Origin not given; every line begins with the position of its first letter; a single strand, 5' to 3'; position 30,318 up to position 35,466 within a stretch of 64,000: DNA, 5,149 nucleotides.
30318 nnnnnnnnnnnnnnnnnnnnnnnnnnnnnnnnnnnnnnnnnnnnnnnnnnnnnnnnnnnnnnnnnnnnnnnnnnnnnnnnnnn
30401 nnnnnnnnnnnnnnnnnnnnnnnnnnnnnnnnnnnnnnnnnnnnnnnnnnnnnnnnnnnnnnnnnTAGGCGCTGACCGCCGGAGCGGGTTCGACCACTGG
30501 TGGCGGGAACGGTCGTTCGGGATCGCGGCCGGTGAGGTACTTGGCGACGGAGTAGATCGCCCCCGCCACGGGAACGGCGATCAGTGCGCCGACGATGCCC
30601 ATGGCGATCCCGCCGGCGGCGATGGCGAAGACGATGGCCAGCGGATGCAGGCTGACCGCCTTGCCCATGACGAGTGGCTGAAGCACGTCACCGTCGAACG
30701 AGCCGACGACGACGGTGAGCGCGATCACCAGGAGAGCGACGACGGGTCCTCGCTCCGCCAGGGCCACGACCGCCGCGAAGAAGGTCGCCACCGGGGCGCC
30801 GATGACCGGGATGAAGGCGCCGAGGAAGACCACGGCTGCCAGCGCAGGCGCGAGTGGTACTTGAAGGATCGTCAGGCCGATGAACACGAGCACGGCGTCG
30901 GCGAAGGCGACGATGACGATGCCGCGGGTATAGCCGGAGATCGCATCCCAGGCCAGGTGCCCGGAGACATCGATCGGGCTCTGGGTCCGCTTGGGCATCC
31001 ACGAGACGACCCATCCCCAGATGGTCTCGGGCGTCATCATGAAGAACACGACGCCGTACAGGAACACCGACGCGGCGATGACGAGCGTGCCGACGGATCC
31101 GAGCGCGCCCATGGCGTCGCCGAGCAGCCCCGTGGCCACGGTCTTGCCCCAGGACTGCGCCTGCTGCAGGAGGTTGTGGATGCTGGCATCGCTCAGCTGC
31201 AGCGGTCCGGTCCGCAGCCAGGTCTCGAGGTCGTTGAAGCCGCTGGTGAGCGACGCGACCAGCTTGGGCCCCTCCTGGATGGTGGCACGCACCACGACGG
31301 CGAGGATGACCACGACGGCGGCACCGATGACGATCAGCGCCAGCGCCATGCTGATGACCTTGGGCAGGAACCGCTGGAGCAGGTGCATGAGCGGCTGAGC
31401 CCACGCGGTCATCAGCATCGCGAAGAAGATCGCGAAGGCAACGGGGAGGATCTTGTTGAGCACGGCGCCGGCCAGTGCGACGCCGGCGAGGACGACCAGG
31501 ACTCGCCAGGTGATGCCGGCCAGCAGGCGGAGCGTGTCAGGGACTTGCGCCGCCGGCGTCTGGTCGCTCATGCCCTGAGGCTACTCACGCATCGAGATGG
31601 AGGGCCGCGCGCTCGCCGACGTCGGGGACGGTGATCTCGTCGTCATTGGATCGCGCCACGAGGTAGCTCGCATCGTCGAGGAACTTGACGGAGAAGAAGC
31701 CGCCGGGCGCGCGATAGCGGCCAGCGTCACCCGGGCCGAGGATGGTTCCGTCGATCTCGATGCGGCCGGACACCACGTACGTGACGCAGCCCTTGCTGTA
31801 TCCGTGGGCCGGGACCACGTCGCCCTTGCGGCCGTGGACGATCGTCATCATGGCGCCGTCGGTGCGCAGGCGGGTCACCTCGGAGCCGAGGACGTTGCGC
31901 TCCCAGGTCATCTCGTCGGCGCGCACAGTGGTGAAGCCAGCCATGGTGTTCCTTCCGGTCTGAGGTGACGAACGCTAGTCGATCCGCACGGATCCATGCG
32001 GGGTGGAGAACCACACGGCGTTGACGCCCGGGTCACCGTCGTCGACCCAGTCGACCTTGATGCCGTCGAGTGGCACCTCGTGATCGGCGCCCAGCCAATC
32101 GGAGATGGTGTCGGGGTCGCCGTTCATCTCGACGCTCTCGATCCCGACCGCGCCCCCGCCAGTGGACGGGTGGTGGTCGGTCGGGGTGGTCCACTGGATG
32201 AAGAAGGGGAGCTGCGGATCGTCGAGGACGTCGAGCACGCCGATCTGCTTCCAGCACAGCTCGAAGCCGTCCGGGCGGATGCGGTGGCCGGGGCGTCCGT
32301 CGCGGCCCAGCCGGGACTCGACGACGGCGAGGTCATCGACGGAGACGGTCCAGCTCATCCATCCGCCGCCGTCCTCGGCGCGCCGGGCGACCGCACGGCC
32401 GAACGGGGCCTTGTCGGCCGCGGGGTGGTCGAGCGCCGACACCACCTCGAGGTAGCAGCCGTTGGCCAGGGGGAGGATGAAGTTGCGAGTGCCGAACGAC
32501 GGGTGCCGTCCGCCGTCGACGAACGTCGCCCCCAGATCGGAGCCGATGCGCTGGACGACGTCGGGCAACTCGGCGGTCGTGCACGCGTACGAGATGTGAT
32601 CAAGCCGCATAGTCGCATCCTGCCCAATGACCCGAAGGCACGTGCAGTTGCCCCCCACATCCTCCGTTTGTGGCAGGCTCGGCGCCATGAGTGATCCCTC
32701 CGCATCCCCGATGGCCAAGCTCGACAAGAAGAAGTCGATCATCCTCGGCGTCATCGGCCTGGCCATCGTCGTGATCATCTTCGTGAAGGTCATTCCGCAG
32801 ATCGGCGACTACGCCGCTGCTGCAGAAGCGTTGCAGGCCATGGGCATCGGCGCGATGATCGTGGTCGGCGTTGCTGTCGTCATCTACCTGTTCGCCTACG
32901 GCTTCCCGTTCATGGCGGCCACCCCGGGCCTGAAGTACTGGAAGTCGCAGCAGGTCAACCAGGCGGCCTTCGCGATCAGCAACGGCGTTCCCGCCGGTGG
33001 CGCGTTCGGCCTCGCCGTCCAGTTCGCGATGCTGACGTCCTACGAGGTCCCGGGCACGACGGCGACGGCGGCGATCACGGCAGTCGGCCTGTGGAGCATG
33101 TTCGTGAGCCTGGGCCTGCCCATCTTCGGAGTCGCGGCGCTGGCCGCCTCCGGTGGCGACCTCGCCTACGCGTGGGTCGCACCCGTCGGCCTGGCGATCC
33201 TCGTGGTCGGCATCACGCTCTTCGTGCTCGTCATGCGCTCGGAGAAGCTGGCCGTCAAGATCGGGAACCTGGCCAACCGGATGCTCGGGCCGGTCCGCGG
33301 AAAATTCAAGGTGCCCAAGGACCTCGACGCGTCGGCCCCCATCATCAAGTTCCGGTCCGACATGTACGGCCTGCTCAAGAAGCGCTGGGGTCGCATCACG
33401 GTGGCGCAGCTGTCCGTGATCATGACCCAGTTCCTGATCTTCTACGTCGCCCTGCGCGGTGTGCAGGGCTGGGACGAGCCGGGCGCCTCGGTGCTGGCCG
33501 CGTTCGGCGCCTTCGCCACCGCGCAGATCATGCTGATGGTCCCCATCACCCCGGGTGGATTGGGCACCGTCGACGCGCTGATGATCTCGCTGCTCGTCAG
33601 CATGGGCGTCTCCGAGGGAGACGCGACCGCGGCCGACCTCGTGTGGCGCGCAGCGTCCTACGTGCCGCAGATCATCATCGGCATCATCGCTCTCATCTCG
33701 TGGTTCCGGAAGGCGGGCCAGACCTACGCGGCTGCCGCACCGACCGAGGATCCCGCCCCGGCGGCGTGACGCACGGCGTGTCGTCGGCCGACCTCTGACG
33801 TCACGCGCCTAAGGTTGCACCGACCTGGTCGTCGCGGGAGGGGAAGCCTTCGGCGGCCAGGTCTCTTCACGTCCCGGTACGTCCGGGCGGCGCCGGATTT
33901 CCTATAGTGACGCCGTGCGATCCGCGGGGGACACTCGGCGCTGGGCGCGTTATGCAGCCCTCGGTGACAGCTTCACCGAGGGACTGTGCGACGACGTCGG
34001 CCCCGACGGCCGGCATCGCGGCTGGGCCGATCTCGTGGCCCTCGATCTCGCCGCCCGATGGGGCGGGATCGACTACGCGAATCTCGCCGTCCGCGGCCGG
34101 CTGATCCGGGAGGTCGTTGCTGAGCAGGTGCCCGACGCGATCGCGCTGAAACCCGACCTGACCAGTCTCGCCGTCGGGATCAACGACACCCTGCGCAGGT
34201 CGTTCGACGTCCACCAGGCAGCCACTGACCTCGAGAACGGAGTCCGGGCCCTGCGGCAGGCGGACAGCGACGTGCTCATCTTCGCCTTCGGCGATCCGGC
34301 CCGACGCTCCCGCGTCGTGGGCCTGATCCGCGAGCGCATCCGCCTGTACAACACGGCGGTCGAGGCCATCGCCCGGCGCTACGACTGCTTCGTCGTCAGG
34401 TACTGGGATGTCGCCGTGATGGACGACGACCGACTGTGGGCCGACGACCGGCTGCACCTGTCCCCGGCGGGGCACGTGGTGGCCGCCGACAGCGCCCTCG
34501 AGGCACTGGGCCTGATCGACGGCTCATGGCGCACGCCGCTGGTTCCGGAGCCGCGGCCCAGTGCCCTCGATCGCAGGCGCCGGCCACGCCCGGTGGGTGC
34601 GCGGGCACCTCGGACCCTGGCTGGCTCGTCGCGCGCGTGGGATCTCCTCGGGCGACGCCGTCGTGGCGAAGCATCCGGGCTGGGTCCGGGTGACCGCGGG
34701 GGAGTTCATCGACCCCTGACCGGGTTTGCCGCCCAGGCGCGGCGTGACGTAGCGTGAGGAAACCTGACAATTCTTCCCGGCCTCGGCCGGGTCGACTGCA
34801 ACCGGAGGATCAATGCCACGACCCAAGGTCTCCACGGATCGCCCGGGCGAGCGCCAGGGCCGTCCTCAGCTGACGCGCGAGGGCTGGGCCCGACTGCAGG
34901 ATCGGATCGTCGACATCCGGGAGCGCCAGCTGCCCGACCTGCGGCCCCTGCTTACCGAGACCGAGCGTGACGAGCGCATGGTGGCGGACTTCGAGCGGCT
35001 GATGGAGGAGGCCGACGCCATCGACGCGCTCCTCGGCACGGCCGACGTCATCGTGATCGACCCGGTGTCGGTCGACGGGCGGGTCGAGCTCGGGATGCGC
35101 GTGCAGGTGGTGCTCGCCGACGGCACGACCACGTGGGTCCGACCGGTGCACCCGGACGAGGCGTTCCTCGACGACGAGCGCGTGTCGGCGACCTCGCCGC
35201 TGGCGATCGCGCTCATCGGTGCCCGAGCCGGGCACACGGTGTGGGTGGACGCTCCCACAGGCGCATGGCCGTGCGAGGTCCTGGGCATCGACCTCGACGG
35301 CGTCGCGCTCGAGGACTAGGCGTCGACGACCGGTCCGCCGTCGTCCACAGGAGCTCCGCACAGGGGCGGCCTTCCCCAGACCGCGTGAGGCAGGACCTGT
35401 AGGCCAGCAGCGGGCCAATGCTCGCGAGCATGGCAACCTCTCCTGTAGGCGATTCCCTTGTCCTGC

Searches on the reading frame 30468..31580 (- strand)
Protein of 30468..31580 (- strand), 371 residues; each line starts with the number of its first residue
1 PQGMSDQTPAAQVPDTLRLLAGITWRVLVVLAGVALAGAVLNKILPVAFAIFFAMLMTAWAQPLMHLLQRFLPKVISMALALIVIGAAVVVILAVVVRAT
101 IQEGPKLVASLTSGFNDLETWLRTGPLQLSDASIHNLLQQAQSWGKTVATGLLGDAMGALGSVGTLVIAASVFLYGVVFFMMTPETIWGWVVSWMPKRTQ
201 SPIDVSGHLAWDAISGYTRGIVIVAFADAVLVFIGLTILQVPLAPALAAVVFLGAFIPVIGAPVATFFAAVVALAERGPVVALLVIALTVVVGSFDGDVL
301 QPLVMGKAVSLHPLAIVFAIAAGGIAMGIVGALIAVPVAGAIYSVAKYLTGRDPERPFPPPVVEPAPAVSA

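Call 54: search_protein_families(library=pfam, proteins=[window:30468-31580:-], max_evalue=0.0001)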
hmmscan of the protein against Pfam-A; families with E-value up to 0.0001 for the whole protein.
window:30468-31580:- (371 aa): 1 family
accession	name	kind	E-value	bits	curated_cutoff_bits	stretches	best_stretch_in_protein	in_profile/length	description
PF01594.21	AI-2E_transport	-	3.1e-50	171.7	34.3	1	34-347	7-324/327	AI-2E family transporter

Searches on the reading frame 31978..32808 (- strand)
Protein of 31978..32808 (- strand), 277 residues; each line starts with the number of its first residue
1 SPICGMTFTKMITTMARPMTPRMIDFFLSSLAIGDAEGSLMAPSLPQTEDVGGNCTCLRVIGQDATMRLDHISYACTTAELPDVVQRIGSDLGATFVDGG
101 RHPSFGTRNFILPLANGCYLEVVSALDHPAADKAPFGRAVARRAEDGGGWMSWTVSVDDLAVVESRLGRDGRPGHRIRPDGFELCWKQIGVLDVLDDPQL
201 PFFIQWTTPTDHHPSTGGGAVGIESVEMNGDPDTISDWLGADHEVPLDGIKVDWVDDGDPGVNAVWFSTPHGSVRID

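Call 54: search_protein_families(library=pfam, proteins=[window:31978-32808:-], max_evalue=0.0001)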
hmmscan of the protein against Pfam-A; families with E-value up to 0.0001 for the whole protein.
window:31978-32808:- (277 aa): 1 family
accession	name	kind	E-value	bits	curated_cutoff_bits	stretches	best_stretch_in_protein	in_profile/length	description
PF13468.12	Glyoxalase_3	-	1.3e-35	123.5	25.1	1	69-238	1-171/176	Glyoxalase-like domain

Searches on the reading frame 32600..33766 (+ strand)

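Call 55: search_protein_families(library=pfam, proteins=[window:32600-33766:+], max_evalue=0.0001)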
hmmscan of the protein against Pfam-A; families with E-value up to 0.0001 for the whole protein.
window:32600-33766:+ (389 aa): 1 family
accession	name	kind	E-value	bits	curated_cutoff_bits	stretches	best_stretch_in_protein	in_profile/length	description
PF03706.18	LPG_synthase_TM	-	5.4e-26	92.2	33.4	1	51-361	2-302/302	Lysylphosphatidylglycerol synthase TM region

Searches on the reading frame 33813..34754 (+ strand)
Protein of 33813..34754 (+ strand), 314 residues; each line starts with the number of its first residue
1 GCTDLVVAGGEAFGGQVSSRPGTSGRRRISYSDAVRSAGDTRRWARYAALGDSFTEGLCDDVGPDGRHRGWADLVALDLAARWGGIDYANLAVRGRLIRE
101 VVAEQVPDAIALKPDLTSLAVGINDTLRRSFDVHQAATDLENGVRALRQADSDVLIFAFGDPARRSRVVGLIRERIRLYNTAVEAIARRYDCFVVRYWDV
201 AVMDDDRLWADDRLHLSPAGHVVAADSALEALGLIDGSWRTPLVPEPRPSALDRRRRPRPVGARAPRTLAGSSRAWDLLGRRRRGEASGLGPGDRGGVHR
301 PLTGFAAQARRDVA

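Call 55: search_protein_families(library=pfam, proteins=[window:33813-34754:+], max_evalue=0.0001)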
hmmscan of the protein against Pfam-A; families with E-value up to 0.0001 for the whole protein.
window:33813-34754:+ (314 aa): 2 families
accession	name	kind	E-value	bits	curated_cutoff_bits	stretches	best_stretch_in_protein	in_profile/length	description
PF13472.12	Lipase_GDSL_2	-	2.4e-27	97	32.9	1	49-221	1-176/178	GDSL-like Lipase/Acylhydrolase family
PF00657.28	Lipase_GDSL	-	2.3e-15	57.7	23.6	1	47-226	1-206/208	GDSL-like Lipase/Acylhydrolase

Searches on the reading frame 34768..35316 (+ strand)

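Call 55: search_protein_families(library=pfam, proteins=[window:34768-35316:+], max_evalue=0.0001)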
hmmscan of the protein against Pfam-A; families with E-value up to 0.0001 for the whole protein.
window:34768-35316:+ (183 aa): 1 family
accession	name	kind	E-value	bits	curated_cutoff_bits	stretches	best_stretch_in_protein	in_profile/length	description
PF01272.25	GreA_GreB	-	1.3e-11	44.7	26.9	1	103-174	3-75/77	Transcription elongation factor, GreA/GreB, C-term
